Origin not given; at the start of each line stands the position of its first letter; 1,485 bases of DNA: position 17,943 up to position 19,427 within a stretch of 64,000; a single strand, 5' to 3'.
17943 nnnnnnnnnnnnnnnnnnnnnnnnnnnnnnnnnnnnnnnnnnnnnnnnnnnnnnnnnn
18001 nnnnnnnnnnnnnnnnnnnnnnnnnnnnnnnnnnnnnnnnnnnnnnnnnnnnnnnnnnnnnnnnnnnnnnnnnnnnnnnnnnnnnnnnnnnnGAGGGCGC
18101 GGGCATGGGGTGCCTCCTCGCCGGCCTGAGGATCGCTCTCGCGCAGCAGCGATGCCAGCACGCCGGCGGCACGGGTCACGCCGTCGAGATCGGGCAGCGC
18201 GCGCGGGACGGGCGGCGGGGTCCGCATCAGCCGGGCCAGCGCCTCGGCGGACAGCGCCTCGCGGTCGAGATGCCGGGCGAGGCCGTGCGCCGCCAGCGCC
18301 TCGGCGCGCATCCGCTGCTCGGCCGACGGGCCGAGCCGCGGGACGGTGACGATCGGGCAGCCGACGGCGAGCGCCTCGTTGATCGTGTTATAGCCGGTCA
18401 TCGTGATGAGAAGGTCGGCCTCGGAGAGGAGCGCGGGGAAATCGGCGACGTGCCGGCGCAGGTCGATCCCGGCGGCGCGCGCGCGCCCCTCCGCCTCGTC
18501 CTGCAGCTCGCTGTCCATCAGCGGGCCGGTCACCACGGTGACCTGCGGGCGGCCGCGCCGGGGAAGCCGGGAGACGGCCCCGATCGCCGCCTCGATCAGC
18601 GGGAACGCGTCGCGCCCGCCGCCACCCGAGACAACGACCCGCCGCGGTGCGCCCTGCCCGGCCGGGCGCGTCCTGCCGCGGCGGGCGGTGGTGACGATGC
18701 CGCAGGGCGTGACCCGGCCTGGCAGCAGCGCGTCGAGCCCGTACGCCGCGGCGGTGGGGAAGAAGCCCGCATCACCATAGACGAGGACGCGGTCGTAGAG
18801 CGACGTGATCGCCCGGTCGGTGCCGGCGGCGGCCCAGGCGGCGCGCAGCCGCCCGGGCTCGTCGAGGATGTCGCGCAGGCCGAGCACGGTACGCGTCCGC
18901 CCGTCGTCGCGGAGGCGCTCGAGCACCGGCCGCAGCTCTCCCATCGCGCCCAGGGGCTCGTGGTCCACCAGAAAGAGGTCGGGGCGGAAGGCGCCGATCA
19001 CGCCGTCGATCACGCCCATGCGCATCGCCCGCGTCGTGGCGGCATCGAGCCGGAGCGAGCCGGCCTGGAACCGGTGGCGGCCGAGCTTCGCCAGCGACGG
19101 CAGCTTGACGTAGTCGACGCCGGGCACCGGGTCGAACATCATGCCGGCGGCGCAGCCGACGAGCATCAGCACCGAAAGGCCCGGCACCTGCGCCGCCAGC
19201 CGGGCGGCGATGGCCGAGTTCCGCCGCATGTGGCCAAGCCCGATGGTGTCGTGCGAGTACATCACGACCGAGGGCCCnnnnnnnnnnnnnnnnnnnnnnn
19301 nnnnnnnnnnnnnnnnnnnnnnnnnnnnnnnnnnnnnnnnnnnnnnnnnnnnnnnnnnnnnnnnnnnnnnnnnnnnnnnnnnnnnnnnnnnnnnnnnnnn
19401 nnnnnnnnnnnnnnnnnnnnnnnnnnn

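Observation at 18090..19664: Receiver domain fused directly to a MurG-like glycosyltransferase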

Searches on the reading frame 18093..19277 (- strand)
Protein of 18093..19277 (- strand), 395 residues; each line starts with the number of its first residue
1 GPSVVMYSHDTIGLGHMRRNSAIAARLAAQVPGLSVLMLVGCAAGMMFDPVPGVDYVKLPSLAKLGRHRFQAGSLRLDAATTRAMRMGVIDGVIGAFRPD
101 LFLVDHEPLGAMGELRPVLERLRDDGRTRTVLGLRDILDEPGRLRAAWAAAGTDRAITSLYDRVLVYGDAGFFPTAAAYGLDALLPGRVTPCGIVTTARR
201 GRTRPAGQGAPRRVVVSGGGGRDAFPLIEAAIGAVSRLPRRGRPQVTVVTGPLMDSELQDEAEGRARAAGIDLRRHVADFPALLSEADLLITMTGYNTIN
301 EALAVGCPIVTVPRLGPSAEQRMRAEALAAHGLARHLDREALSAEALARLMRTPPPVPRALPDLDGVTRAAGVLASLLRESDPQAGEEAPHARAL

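Call 18: search_protein_representatives(protein=window:18093-19277:-)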
Query: 395 residues. Proteins with E-value up to 0.001 (for the whole library): 4550; up to 1e-10: 2514; up to 1e-30: 736. The best 150 are listed.
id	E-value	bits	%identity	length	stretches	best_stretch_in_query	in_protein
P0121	1.1e-121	422.9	39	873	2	2-360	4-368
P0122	3.7e-119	414.6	55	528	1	3-358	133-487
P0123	3.8e-97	342.2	49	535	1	1-378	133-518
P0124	2.8e-93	329.5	46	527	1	1-380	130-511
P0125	1.5e-88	313.9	48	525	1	3-371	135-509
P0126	3.6e-87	309.4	46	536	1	1-378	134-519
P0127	6.2e-87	308.6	45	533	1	2-381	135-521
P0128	2.5e-86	306.6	45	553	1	2-362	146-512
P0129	4.6e-86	305.7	46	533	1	2-381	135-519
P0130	3.8e-83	296.1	59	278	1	112-379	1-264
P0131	2.9e-81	290.0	46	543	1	3-377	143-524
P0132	7.9e-80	285.2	44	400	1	1-376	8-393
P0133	1.2e-79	284.6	43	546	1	3-378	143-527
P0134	1.4e-78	281.1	44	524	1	1-379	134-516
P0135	4.2e-78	279.5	44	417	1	3-379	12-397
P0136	3.4e-77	276.5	41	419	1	2-376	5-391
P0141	1.5e-71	257.9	44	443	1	2-392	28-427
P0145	7.5e-69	249.1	41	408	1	4-380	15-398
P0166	3.7e-62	227.1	41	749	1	1-350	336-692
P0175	1.4e-60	221.8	39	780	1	4-383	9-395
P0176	1.7e-60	221.6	33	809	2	4-378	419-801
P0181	4.8e-60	220.1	40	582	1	2-351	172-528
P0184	3.1e-59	217.4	39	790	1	2-368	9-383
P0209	1.5e-55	205.3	34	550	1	3-378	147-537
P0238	9.9e-54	199.3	39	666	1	2-380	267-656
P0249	2.6e-53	197.9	38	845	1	2-348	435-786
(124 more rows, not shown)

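Call 19: list_cluster_members(proteins=[P0121, P0132, P0135, P0136, P0141, P0145, P0166, P0175, P0176, P0123])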
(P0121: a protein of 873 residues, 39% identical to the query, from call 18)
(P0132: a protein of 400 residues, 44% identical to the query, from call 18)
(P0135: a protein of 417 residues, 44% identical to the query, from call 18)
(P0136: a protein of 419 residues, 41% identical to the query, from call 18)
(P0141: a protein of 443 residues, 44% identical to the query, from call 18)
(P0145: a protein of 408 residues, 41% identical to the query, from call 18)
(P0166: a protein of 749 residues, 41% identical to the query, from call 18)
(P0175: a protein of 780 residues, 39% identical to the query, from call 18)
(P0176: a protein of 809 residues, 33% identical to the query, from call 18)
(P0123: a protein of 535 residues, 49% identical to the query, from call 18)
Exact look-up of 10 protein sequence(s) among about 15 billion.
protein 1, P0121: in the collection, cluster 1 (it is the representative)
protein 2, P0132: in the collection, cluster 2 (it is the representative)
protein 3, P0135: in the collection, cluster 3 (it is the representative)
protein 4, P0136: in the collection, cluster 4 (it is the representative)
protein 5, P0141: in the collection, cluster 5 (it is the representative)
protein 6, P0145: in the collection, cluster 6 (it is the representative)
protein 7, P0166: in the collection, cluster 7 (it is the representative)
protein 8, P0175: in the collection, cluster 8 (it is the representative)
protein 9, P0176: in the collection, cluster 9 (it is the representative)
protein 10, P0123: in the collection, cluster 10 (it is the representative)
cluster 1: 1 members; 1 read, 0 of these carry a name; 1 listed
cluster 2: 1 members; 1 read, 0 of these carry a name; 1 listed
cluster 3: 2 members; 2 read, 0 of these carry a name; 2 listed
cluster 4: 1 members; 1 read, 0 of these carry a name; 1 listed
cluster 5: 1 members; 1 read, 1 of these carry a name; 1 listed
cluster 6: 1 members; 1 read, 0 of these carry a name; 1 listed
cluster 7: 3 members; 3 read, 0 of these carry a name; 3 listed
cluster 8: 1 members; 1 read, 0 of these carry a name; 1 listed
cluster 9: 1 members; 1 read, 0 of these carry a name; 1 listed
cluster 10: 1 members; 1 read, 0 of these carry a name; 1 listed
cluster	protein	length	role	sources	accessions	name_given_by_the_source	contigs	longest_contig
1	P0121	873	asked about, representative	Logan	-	-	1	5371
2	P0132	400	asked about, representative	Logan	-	-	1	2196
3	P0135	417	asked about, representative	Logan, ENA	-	-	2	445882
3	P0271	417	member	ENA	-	-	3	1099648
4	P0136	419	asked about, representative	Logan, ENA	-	-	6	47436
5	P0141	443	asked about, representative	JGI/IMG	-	predicted glycosyltransferase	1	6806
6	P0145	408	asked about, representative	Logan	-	-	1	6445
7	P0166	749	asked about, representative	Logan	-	-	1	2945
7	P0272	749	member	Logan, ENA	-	-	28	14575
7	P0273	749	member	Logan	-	-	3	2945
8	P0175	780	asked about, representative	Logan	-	-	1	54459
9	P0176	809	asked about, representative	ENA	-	-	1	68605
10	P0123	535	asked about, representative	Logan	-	-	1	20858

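Call 20: search_protein_families(library=pfam, proteins=[P0121, P0166, P0175, P0176, P0181, P0184, P0238, P0249, P0135, P0209], max_evalue=0.001)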
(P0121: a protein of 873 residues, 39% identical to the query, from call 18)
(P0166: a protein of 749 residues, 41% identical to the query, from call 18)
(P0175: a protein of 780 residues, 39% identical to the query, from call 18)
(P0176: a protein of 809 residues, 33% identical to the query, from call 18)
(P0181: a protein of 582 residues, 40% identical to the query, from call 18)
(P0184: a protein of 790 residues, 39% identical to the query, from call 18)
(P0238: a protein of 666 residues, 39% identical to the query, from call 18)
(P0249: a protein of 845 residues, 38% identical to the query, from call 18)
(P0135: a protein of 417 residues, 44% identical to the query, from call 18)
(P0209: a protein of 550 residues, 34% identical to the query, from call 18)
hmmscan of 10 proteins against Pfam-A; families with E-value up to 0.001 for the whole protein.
P0121 (873 aa): 2 families
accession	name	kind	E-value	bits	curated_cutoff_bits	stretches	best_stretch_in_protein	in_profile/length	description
PF04101.22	Glyco_tran_28_C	-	5.2e-24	85.6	22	2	222-367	2-145/166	Glycosyltransferase family 28 C-terminal domain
PF13692.12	Glyco_trans_1_4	-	8.9e-08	32.9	27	1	236-327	17-113/142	Glycosyl transferases group 1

P0166 (749 aa): 8 families
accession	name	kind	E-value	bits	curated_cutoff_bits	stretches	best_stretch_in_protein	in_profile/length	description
PF01370.27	Epimerase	-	1.4e-59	201.9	20.9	1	4-247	2-240/240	NAD dependent epimerase/dehydratase family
PF16363.11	GDP_Man_Dehyd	-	3.5e-49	168.5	27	1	4-309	1-331/332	GDP-mannose 4,6 dehydratase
PF01073.25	3Beta_HSD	-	2.6e-17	63.2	22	1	4-233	1-230/280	3-beta hydroxysteroid dehydrogenase/isomerase family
PF04101.22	Glyco_tran_28_C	-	1e-11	45.6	22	1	607-714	53-157/166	Glycosyltransferase family 28 C-terminal domain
PF07993.18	NAD_binding_4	-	1.3e-08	34.7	20.1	1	59-181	74-206/258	Male sterility protein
PF13460.12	NAD_binding_10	-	2e-08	34.8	27.2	1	7-165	1-133/184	NAD(P)H-binding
PF04321.23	RmlD_sub_bind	-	2.7e-06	27.1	27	1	1-233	1-198/287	RmlD substrate binding domain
PF06722.18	EryCIII-like_C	-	0.00055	20.4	31.7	0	602-702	22-118/145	Erythromycin biosynthesis protein CIII-like, C-terminal domain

P0175 (780 aa): 1 family
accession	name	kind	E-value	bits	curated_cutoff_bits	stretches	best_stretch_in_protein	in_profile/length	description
PF04101.22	Glyco_tran_28_C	-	1.7e-08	35.2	22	1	278-368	56-147/166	Glycosyltransferase family 28 C-terminal domain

P0176 (809 aa): 3 families
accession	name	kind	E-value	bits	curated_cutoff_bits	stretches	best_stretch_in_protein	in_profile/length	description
PF04101.22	Glyco_tran_28_C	-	5.2e-19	69.3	22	2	268-358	53-145/166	Glycosyltransferase family 28 C-terminal domain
PF06722.18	EryCIII-like_C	-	7.8e-07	29.6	31.7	1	277-382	35-141/145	Erythromycin biosynthesis protein CIII-like, C-terminal domain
PF13692.12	Glyco_trans_1_4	-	0.00096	19.9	27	0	245-354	34-140/142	Glycosyl transferases group 1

P0181 (582 aa): 3 families
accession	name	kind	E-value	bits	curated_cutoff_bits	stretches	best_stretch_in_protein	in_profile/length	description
PF01370.27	Epimerase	-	2.6e-18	66.8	20.9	1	1-83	152-240/240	NAD dependent epimerase/dehydratase family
PF04101.22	Glyco_tran_28_C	-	7.6e-14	52.5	22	1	423-544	34-154/166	Glycosyltransferase family 28 C-terminal domain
PF16363.11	GDP_Man_Dehyd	-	4.2e-10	40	27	1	1-143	163-329/332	GDP-mannose 4,6 dehydratase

P0184 (790 aa): 1 family
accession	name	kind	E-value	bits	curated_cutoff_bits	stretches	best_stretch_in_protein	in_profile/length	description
PF04101.22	Glyco_tran_28_C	-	3.9e-11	43.7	22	1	225-368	2-144/166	Glycosyltransferase family 28 C-terminal domain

P0238 (666 aa): 4 families
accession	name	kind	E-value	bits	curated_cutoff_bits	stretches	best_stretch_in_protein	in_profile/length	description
PF00072.30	Response_reg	-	6.1e-23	81.6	30.2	1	6-116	1-110/111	Response regulator receiver domain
PF04101.22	Glyco_tran_28_C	-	1.1e-12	48.7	22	1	534-635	52-154/166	Glycosyltransferase family 28 C-terminal domain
PF08448.16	PAS_4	-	4.3e-10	40.3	23.1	1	140-251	1-108/110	PAS fold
PF00989.32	PAS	-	2.5e-06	27.9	22.6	1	137-247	4-112/113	PAS fold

P0249 (845 aa): 9 families
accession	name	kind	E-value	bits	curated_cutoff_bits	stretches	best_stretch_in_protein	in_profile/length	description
PF01370.27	Epimerase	-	5.3e-59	200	20.9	1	94-330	2-240/240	NAD dependent epimerase/dehydratase family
PF16363.11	GDP_Man_Dehyd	-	2.3e-55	188.8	27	1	94-391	1-330/332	GDP-mannose 4,6 dehydratase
PF01073.25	3Beta_HSD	-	1.2e-21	77.4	22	1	94-320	1-231/280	3-beta hydroxysteroid dehydrogenase/isomerase family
PF02719.21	Polysacc_synt_2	-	8e-12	45.4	20.2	1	94-352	2-251/293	Polysaccharide biosynthesis protein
PF13460.12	NAD_binding_10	-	7.3e-10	39.4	27.2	1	97-248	1-130/184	NAD(P)H-binding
PF07993.18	NAD_binding_4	-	2.4e-09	37.1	20.1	1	95-270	1-209/258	Male sterility protein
PF04321.23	RmlD_sub_bind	-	3.2e-08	33.4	27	1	191-333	78-216/287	RmlD substrate binding domain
PF04101.22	Glyco_tran_28_C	-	6.4e-08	33.2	22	1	718-796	65-144/166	Glycosyltransferase family 28 C-terminal domain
PF05368.20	NmrA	-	0.00036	20.7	27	1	92-215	4-107/298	NmrA-like family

P0135 (417 aa): 1 family
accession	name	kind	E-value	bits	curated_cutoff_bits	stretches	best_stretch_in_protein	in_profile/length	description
PF04101.22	Glyco_tran_28_C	-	2.6e-11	44.3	22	1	229-374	2-146/166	Glycosyltransferase family 28 C-terminal domain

P0209 (550 aa): 2 families
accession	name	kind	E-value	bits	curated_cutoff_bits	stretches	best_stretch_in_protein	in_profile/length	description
PF00072.30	Response_reg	-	7e-28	97.5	30.2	1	3-112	1-110/111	Response regulator receiver domain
PF04101.22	Glyco_tran_28_C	-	1.5e-16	61.3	22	1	366-517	2-153/166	Glycosyltransferase family 28 C-terminal domain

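Call 21: find_homologous_proteins(query=window:18093-19277:-, max_evalue=1e-10)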
Query window:18093-19277:- (395 aa): 896 proteins with E <= 1e-10 among 8000 candidates; the best 120 are listed.
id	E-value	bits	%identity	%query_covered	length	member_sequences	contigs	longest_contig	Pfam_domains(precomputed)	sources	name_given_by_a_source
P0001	1.5e-249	845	100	100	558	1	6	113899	PF04101.23,PF00072.31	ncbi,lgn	-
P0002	3.3e-159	548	70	95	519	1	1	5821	PF04101.23,PF00072.31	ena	-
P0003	7.9e-157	540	67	98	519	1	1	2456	PF04101.23,PF00072.31,PF13692.13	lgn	-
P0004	3.1e-156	538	68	96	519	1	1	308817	PF04101.23,PF00072.31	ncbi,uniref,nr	ncbi:response regulator [Ovoidimarina sediminis]|uniref:response regulator n=1 Tax=Ovoidimarina sedi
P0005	5.3e-155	534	69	96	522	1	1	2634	PF04101.23,PF00072.31,PF13692.13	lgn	-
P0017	1.7e-153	529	66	99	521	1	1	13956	PF04101.23,PF00072.31,PF13692.13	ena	-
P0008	2.6e-153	529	66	99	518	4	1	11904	PF04101.23,PF00072.31,PF13692.13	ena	-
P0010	3.0e-153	529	66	93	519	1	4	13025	PF04101.23,PF00072.31,PF13692.13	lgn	-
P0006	1.7e-152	526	66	99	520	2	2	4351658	PF04101.23,PF00072.31,PF13692.13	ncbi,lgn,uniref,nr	ncbi:response regulator [Silicimonas algicola]|uniref:Putative glycosyltransferase n=1 Tax=Silicimon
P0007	3.9e-152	525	66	96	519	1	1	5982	PF00534.27,PF04101.23,PF00072.31,PF13692.13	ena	-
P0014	4.1e-151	522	66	98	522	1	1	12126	PF04101.23,PF00072.31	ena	-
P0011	5.6e-151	521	67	96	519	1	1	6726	PF04101.23,PF00072.31,PF13692.13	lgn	-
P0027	1.6e-150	520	65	99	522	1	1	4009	PF04101.23,PF00072.31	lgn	-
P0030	5.0e-149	515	64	99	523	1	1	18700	PF04101.23,PF00072.31,PF13692.13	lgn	-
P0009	1.4e-148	513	65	99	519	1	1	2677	PF04101.23,PF00072.31,PF13692.13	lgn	-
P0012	1.7e-148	513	64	99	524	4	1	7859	PF04101.23,PF00072.31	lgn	-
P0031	3.7e-148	512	65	98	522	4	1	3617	PF04101.23,PF00072.31,PF13692.13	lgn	-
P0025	4.2e-148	512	65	95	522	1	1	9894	PF04101.23,PF00072.31,PF13692.13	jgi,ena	jgi:predicted glycosyltransferase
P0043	5.2e-148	511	65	96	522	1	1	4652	PF00534.27,PF04101.23,PF00072.31,PF13692.13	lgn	-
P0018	1.7e-147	510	64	99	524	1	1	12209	PF04101.23,PF00072.31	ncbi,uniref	ncbi:MAG: response regulator [Albidovulum sp.]|uniref:glycosyltransferase family protein n=1 Tax=Alb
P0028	2.0e-147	509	64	99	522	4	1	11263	PF04101.23,PF00072.31,PF13692.13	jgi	jgi:predicted glycosyltransferase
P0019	3.2e-147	509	63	98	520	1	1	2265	PF13528.13,PF04101.23,PF00072.31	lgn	-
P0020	3.7e-147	508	65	98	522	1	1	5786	PF04101.23,PF00072.31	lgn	-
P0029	4.2e-147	508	64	98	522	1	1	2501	PF04101.23,PF00072.31,PF13692.13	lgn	-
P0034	4.8e-147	508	63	98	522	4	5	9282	PF04101.23,PF00072.31,PF13692.13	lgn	-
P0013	1.9e-146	506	65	96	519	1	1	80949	PF04101.23,PF00072.31,PF13692.13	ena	-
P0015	2.3e-146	506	67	96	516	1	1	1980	PF00534.27,PF04101.23,PF00072.31,PF13692.13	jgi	jgi:predicted glycosyltransferase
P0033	3.3e-146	505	63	99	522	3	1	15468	PF04101.23,PF00072.31,PF13692.13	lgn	-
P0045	9.0e-146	504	63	99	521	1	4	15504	PF04101.23,PF00072.31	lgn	-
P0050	1.0e-145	504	64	99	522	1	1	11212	PF00534.27,PF04101.23,PF00072.31,PF13692.13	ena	-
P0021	1.2e-145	504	64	97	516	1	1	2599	PF04101.23,PF00072.31,PF13692.13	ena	-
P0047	2.8e-145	502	65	95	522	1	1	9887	PF04101.23,PF00072.31,PF13692.13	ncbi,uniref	ncbi:MAG: response regulator [Albidovulum sp.]|uniref:response regulator n=1 Tax=Albidovulum sp. Tax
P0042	3.0e-145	502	64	97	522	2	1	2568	PF04101.23,PF00072.31,PF13692.13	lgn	-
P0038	3.3e-145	502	63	95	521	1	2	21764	PF04101.23,PF00072.31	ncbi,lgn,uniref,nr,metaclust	ncbi:response regulator [Pseudaestuariivita atlantica]|uniref:Response regulatory domain-containing 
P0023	3.4e-145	502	63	99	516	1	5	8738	PF00534.27,PF04101.23,PF00072.31,PF13692.13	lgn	-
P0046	4.5e-145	502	63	99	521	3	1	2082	PF04101.23,PF00072.31,PF13692.13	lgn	-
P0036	5.5e-145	501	62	99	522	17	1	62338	PF04101.23,PF00072.31,PF13692.13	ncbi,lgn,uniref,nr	ncbi:response regulator [Marivita sp.]|uniref:response regulator n=1 Tax=Marivita sp. TaxID=2003365 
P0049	1.5e-144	500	63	95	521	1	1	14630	PF04101.23,PF00072.31,PF13692.13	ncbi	-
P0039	1.7e-144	500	64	95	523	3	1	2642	PF04101.23,PF00072.31,PF13692.13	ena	-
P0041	4.3e-144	498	63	99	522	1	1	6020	PF04101.23,PF00072.31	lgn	-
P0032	8.0e-144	498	64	99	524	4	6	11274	PF04101.23,PF00072.31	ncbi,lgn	-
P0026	8.3e-144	497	63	99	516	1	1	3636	PF00534.27,PF04101.23,PF00072.31,PF13692.13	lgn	-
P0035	3.6e-143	495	60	98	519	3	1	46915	PF04101.23,PF00072.31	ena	-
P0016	3.8e-143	495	63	99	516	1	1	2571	PF04101.23,PF00072.31,PF13692.13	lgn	-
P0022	4.3e-143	495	64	97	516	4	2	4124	PF04101.23,PF00072.31,PF13692.13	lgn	-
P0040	3.9e-141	489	64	99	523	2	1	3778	PF04101.23,PF00072.31,PF13692.13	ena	-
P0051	6.3e-141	488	63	98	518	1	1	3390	PF04101.23,PF00072.31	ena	-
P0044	1.0e-140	487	62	99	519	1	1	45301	PF04101.23,PF00072.31,PF13692.13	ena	-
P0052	1.5e-140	487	61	99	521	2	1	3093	PF04101.23,PF00072.31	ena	-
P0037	8.9e-140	484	63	96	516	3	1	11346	PF00534.27,PF04101.23,PF00072.31,PF13692.13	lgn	-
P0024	3.3e-139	482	65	96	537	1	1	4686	PF04101.23,PF00072.31,PF13692.13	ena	-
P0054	4.0e-138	479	61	99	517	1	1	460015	PF04101.23,PF00072.31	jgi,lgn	jgi:predicted glycosyltransferase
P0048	1.3e-137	477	61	99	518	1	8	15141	PF04101.23,PF00072.31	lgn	-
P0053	9.9e-137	474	62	99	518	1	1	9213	PF04101.23,PF00072.31,PF13692.13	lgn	-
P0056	4.4e-135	469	60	99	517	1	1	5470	PF04101.23,PF00072.31,PF13692.13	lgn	-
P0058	1.6e-134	467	61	99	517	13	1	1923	PF04101.23,PF00072.31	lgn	-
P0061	5.5e-134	465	62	96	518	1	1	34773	PF04101.23,PF00072.31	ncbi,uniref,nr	ncbi:response regulator [Palleronia caenipelagi]|uniref:Response regulator n=1 Tax=Palleronia caenip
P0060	3.3e-133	463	60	99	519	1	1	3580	PF04101.23,PF00072.31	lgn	-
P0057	6.7e-133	462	58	99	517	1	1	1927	PF04101.23,PF00072.31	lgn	-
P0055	4.2e-132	459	57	98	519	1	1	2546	PF04101.23,PF00072.31,PF13692.13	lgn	-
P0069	4.3e-131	456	59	98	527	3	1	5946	PF04101.23,PF00072.31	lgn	-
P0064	6.9e-131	455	58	93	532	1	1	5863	PF04101.23,PF00072.31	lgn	-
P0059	8.5e-131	455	59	99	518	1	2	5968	PF04101.23,PF00072.31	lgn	-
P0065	2.4e-128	447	57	96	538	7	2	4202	PF04101.23,PF00072.31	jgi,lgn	jgi:predicted glycosyltransferase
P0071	3.3e-128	446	59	90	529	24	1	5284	PF04101.23,PF00072.31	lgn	-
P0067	1.7e-127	444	58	93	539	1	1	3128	PF04101.23,PF00072.31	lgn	-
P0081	4.2e-127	442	59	91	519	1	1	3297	PF04101.23,PF00072.31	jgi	jgi:predicted glycosyltransferase/CheY-like chemotaxis protein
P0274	5.5e-127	442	56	99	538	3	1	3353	PF04101.23,PF00072.31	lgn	-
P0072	8.8e-127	441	58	92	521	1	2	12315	PF04101.23,PF00072.31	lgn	-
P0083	1.7e-126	440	55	98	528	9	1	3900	PF04101.23,PF00072.31,PF13692.13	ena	-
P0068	2.2e-126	440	56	98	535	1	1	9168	PF04101.23,PF00072.31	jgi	-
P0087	2.2e-126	440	60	88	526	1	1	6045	PF04101.23,PF00072.31,PF13692.13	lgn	-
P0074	2.8e-126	440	57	99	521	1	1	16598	PF04101.23,PF00072.31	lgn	-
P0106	3.0e-126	440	52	99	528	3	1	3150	PF04101.23,PF00072.31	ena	-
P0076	5.1e-126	439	56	99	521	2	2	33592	PF04101.23,PF00072.31,PF13692.13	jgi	jgi:predicted glycosyltransferase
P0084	7.7e-126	438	58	92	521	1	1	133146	PF04101.23,PF00072.31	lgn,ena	-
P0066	1.5e-125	437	57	96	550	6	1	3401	PF04101.23,PF00072.31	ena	-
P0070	2.0e-125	437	57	96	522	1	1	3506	PF04101.23,PF00072.31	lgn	-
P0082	2.8e-125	436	57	96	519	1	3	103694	PF04101.23,PF00072.31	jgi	jgi:predicted glycosyltransferase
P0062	6.5e-125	435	56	96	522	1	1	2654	PF04101.23,PF00072.31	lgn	-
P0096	6.8e-125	435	57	92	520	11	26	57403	PF04101.23,PF00072.31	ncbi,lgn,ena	-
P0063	1.6e-124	434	57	92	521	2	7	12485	PF04101.23,PF00072.31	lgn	-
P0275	2.4e-124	433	56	92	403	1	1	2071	PF04101.23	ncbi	ncbi:MAG: glycosyltransferase family protein, partial [Paracoccaceae bacterium]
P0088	4.3e-124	433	59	90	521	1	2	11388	PF04101.23,PF00072.31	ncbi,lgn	-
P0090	5.2e-124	432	56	98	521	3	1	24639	PF04101.23,PF00072.31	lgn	-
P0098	5.7e-124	432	59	92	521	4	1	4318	PF04101.23,PF00072.31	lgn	-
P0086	7.6e-124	432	56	92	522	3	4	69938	PF04101.23,PF00072.31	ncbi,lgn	-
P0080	8.5e-124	432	57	90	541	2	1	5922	PF04101.23,PF00072.31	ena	-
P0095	1.1e-123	431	57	96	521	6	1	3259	PF04101.23,PF00072.31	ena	-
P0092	1.1e-123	431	57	93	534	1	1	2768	PF04101.23,PF00072.31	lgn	-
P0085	1.7e-123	431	55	93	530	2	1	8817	PF04101.23,PF00072.31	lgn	-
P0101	2.2e-123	430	59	88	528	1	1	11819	PF04101.23,PF00072.31,PF13692.13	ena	-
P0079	2.5e-123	430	56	95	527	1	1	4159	PF04101.23,PF00072.31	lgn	-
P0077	3.0e-123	430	56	91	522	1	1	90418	PF04101.23,PF00072.31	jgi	jgi:predicted glycosyltransferase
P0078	3.2e-123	430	55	97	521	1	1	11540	PF04101.23,PF00072.31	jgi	jgi:predicted glycosyltransferase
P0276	4.2e-123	429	53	96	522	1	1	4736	PF04101.23,PF00072.31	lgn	-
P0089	4.6e-123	429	56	92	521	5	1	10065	PF04101.23,PF00072.31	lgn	-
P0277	1.3e-122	428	58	88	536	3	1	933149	PF04101.23,PF00072.31,PF13692.13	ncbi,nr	ncbi:hypothetical protein C0V75_09630 [Tabrizicola sp. TH137]|nr:hypothetical protein C0V75_09630 [T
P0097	1.3e-122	428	57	96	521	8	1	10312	PF04101.23,PF00072.31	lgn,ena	-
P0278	1.5e-122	427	56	90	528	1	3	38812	PF04101.23,PF00072.31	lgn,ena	-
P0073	2.5e-122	427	57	92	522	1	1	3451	PF04101.23,PF00072.31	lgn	-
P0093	3.2e-122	426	55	97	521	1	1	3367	PF04101.23,PF00072.31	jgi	jgi:predicted glycosyltransferase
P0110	3.8e-122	426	56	96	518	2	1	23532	PF04101.23,PF00072.31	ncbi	-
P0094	5.2e-122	426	55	99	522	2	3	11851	PF04101.23,PF00072.31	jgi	jgi:predicted glycosyltransferase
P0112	5.7e-122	426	56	94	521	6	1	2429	PF04101.23,PF00072.31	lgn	-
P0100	6.7e-122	425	55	96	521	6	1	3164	PF04101.23,PF00072.31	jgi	jgi:predicted glycosyltransferase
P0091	7.0e-122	425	55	96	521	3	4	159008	PF04101.23,PF00072.31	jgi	jgi:predicted glycosyltransferase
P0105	1.1e-121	425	56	94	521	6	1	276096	PF04101.23,PF00072.31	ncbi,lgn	-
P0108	1.9e-121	424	54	98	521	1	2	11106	PF04101.23,PF00072.31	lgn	-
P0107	2.0e-121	424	54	98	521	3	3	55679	PF04101.23,PF00072.31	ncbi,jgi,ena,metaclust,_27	metaclust:\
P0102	2.9e-121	423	55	96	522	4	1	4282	PF04101.23,PF00072.31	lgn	-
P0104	3.6e-121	423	58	88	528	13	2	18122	PF04101.23,PF00072.31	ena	-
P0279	4.6e-121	423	52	98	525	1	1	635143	PF04101.23,PF00072.31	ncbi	-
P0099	5.8e-121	422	56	88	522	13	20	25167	PF04101.23,PF00072.31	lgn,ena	-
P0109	6.9e-121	422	55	92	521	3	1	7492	PF04101.23,PF00072.31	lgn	-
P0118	7.9e-121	422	55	97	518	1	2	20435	PF04101.23,PF00072.31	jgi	jgi:predicted glycosyltransferase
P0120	9.0e-121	422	54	98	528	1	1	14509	PF04101.23,PF00072.31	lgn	-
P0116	9.5e-121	422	55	96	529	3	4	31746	PF04101.23,PF00072.31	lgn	-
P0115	9.9e-121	422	56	90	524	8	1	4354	PF04101.23,PF00072.31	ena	-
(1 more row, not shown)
